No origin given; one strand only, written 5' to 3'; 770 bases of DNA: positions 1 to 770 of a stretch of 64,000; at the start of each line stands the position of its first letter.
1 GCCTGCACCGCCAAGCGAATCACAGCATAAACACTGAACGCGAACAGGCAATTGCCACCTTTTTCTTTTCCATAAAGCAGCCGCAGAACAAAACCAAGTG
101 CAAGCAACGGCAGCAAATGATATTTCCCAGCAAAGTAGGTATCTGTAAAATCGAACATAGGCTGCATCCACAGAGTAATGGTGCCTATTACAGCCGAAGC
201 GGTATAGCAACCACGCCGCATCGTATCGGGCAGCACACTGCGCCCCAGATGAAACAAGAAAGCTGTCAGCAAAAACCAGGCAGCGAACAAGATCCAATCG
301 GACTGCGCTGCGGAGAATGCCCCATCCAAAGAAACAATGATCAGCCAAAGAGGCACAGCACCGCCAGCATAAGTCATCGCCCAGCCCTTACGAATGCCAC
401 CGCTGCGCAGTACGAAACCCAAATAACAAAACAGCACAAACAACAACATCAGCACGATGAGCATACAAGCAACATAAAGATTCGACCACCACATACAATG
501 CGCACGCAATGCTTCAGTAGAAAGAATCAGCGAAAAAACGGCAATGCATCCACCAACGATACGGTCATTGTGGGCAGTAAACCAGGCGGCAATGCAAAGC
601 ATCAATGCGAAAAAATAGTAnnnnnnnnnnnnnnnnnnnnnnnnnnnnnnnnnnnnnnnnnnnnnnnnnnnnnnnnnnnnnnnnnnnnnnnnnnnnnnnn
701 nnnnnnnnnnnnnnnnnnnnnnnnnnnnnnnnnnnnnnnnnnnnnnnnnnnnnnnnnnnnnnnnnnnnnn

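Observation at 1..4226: Giant SHOCT-headed polytopic membrane protein that is invisible in the ORF track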

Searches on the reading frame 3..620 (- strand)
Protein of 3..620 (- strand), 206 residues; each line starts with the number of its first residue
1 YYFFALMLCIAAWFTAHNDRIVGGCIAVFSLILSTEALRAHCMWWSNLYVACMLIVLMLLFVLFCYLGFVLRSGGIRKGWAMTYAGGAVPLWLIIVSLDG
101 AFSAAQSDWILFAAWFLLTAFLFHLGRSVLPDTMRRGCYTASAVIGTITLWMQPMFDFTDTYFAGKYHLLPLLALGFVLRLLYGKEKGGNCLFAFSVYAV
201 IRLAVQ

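Call 96: search_protein_families(library=pfam, proteins=[window:3-620:-], max_evalue=10)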
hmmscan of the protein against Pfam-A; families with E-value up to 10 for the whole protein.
window:3-620:- (206 aa): 1 family
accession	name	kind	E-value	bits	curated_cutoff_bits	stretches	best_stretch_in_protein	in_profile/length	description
PF25258.1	DUF7859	-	2.6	8.5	27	1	53-72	17-35/49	Family of unknown function (DUF7859)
